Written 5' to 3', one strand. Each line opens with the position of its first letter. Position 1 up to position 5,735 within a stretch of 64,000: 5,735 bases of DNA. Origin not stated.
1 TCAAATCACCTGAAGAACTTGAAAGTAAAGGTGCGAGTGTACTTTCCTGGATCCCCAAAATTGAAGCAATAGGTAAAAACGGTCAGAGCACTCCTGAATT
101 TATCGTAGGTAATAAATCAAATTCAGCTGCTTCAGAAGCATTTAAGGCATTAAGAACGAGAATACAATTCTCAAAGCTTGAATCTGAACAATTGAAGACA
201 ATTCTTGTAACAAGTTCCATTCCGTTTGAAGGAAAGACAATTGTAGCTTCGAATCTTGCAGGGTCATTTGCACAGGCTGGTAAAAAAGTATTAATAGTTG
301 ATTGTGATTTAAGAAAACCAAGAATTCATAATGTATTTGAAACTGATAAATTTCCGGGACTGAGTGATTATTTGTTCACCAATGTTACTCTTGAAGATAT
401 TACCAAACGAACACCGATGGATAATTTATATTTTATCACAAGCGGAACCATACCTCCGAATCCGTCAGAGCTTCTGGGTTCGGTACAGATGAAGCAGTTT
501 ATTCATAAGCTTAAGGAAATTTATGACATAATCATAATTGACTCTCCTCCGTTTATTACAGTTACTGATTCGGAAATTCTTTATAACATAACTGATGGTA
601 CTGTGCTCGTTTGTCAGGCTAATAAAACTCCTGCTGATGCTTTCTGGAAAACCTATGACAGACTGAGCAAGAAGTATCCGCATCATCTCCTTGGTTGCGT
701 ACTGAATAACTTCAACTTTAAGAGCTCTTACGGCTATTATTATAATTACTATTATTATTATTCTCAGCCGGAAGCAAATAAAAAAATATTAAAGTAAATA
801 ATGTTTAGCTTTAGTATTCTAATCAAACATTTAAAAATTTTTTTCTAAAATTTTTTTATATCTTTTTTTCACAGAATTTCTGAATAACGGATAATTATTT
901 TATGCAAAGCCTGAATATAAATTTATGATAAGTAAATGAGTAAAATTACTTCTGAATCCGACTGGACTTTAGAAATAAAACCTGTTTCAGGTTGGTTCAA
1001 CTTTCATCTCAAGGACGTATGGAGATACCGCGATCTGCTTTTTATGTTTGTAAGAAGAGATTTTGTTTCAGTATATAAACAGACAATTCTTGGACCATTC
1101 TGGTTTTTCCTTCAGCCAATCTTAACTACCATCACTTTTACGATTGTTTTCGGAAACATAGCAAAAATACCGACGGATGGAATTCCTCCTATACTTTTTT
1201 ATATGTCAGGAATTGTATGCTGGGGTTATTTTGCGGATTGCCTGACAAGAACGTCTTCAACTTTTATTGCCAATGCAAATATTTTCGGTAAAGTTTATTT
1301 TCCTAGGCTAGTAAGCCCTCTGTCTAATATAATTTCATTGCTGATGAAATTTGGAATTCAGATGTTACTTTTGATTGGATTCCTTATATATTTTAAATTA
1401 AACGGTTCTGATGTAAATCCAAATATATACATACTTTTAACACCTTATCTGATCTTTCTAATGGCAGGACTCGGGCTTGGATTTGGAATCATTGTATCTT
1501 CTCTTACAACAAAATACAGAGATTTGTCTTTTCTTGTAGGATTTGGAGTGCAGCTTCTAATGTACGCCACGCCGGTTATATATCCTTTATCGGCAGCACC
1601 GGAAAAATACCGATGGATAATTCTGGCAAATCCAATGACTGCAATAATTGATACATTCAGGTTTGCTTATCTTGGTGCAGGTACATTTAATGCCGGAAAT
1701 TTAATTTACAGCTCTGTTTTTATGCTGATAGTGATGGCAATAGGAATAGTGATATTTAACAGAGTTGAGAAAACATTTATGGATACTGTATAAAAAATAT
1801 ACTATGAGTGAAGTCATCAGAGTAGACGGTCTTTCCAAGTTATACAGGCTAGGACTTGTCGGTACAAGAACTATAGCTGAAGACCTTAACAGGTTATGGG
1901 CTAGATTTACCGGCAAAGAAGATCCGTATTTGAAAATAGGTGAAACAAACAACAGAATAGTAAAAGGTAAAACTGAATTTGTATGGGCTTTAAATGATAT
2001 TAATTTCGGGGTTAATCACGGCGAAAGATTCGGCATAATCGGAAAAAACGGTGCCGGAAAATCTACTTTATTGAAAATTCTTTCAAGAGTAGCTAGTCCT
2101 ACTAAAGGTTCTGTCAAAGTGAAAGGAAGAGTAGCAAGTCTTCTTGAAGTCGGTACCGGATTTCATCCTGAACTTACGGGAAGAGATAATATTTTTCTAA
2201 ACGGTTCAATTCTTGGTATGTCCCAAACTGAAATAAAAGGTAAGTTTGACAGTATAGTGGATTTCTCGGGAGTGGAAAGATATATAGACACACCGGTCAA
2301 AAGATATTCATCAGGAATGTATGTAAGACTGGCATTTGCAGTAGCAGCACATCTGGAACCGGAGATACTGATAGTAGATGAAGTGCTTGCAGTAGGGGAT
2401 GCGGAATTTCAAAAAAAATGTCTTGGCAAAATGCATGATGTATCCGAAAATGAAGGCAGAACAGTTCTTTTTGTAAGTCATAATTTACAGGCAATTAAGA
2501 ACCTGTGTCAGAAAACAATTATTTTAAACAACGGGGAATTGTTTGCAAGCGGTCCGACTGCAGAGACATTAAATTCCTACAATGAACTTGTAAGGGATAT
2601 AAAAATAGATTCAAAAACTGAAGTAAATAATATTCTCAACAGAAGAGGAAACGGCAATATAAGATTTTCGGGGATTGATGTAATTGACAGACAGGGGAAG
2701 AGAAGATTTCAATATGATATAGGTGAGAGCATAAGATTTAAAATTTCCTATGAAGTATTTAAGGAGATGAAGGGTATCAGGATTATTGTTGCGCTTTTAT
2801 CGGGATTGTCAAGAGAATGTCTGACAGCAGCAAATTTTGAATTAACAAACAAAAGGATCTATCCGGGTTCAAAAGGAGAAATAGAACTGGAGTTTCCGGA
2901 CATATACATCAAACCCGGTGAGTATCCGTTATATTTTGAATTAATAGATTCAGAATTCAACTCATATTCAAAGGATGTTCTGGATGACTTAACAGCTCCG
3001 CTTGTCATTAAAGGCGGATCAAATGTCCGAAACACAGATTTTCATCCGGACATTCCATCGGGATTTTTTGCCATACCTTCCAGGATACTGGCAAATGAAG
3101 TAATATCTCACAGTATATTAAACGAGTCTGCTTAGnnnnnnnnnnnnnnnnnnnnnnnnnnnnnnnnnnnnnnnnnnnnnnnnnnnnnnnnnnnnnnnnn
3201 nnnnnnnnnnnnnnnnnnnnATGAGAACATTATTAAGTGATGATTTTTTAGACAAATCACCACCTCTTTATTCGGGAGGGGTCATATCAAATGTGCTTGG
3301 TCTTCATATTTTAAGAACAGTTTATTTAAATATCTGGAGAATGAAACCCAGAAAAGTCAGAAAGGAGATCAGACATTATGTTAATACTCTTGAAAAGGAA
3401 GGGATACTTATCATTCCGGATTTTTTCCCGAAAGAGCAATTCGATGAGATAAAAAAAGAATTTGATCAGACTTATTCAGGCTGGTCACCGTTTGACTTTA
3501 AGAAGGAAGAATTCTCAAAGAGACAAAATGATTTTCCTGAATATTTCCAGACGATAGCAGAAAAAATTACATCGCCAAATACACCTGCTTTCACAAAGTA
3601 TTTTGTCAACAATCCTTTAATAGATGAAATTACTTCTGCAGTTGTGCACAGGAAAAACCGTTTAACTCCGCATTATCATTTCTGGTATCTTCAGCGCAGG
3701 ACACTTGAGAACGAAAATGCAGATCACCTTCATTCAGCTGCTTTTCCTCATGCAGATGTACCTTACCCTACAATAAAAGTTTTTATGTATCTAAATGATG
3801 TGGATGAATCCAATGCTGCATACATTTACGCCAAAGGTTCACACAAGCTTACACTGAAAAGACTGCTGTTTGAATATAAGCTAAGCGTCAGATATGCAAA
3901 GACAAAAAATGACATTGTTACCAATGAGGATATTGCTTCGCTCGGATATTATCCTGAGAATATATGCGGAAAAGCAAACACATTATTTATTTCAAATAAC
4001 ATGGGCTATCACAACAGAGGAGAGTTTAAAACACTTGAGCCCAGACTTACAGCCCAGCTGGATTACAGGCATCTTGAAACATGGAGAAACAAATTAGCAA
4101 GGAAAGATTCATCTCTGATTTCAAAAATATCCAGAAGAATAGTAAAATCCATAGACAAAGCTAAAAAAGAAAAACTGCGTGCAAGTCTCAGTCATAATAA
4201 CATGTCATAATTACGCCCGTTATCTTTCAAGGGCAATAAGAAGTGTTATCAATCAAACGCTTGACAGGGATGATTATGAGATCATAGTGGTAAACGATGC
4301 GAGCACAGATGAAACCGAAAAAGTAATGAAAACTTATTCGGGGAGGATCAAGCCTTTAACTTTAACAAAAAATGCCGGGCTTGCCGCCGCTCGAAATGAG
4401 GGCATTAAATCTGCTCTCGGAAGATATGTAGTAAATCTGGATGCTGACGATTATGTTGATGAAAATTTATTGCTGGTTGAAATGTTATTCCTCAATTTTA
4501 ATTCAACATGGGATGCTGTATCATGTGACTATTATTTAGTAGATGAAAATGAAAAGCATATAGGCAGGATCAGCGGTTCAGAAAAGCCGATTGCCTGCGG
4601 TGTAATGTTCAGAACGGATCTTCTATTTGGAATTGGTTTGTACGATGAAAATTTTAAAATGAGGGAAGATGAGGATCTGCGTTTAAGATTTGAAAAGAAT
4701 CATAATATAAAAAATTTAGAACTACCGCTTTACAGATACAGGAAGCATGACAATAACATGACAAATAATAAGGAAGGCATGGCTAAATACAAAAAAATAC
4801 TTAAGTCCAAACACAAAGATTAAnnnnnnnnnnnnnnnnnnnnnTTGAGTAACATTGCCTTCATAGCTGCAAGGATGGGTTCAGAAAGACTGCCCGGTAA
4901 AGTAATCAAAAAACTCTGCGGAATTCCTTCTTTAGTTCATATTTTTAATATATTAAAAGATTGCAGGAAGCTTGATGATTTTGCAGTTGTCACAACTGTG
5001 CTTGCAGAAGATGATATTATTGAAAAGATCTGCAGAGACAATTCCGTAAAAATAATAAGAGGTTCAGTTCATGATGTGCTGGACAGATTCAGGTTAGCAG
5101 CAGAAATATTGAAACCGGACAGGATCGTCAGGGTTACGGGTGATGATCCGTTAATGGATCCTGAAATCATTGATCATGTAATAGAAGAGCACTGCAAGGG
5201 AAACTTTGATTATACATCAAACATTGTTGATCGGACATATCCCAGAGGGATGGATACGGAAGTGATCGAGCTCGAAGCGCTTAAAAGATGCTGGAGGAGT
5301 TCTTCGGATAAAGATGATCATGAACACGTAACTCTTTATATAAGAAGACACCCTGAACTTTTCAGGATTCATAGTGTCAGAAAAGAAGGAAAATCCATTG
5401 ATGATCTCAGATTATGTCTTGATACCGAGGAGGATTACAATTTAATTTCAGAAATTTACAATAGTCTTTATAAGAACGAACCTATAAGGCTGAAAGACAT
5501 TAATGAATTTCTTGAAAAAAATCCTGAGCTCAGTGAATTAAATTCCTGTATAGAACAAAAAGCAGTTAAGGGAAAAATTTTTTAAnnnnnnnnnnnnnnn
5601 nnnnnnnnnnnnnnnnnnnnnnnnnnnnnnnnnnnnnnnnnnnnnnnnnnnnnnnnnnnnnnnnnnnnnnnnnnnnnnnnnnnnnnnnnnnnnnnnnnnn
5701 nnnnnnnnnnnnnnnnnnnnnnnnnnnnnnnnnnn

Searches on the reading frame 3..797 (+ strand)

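Call 48: search_protein_families(library=pfam, proteins=[window:3-797:+])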
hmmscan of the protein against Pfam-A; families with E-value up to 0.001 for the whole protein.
window:3-797:+ (264 aa): 3 families
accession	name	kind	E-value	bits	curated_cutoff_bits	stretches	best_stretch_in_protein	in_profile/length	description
PF13614.12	AAA_31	-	2.6e-13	50.8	27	1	77-207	14-150/177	AAA domain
PF10609.15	ParA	-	9.1e-08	32.3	27.1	1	66-239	5-177/246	NUBPL iron-transfer P-loop NTPase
PF01656.29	CbiA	-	2e-06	28.2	25.4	1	77-170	11-65/125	CobQ/CobB/MinD/ParA nucleotide binding domain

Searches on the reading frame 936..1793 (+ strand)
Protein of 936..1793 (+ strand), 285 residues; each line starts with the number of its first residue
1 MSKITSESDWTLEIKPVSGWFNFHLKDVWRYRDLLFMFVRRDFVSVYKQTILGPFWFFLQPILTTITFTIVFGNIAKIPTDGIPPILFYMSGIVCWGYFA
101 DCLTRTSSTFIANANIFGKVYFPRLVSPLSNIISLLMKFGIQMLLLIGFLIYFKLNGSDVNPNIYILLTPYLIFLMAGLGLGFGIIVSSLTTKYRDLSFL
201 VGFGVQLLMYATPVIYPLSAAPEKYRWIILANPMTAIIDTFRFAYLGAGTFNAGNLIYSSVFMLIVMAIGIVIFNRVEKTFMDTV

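Call 48: search_protein_families(library=pfam, proteins=[window:936-1793:+])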
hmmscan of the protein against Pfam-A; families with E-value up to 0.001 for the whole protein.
window:936-1793:+ (285 aa): 2 families
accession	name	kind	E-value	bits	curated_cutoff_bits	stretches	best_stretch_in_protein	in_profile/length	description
PF01061.29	ABC2_membrane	-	1.5e-15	57.7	26.9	1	35-244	3-209/211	ABC-2 type transporter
PF12698.13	ABC2_membrane_3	-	1.3e-07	31.5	31.6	1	129-271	208-346/347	ABC-2 family transporter protein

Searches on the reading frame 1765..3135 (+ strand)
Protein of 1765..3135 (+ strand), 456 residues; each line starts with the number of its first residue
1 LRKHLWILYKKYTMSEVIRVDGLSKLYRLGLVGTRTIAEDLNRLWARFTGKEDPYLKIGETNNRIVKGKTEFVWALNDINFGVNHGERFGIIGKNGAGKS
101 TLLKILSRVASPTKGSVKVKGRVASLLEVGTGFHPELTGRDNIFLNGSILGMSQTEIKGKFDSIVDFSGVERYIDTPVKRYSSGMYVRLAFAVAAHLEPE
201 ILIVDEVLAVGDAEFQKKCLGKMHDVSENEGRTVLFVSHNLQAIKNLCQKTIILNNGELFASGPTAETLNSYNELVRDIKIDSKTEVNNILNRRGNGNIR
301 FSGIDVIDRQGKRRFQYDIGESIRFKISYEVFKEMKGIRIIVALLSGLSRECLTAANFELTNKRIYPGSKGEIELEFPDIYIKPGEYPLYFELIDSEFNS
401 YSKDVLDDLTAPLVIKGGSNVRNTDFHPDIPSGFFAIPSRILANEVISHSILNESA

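Call 48: search_protein_families(library=pfam, proteins=[window:1765-3135:+])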
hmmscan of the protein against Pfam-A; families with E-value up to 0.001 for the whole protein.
window:1765-3135:+ (456 aa): 3 families
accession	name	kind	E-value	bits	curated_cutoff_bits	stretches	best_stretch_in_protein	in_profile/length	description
PF00005.33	ABC_tran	-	3e-21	76.9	25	1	76-207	1-135/137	ABC transporter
PF14524.12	Wzt_C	-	1.1e-10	42.2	30.4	1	292-407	3-119/143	Wzt C-terminal domain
PF13304.12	AAA_21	-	1.3e-05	25.9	27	1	90-180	3-80/304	AAA domain, putative AbiEii toxin, Type IV TA system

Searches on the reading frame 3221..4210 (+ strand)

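Call 48: search_protein_families(library=pfam, proteins=[window:3221-4210:+])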
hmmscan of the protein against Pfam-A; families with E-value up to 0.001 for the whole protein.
window:3221-4210:+ (329 aa): 1 family
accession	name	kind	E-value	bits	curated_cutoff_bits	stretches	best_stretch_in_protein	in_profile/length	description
PF05721.19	PhyH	-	2.6e-05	25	22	1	58-212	2-154/213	Phytanoyl-CoA dioxygenase (PhyH)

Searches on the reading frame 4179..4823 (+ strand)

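Call 48: search_protein_families(library=pfam, proteins=[window:4179-4823:+])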
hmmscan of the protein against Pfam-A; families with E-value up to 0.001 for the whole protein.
window:4179-4823:+ (214 aa): 3 families
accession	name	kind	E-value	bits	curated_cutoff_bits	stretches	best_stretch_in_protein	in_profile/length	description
PF00535.33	Glycos_transf_2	-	3.5e-31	108.8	23.3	1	4-132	1-129/168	Glycosyl transferase family 2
PF10111.15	Glyco_tranf_2_2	-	7.2e-11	42.5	27.3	1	10-95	9-96/276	Glycosyltransferase like family 2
PF13641.12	Glyco_tranf_2_3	-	3.7e-08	34.1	27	1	2-116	2-121/230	Glycosyltransferase like family 2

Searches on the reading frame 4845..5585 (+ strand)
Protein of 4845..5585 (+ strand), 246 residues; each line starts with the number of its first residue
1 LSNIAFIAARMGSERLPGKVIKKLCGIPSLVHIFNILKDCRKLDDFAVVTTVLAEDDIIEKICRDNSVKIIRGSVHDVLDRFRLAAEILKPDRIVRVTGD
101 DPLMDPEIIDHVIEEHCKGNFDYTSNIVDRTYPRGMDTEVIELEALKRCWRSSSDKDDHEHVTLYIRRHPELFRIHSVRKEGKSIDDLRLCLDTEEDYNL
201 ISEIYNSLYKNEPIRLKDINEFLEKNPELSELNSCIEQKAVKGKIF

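Call 48: search_protein_families(library=pfam, proteins=[window:4845-5585:+])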
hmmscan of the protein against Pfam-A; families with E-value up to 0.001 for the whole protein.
window:4845-5585:+ (246 aa): 1 family
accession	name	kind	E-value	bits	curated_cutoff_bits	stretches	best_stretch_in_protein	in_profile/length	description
PF02348.25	CTP_transf_3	-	8.8e-32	111.1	22.6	1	4-204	1-205/217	Cytidylyltransferase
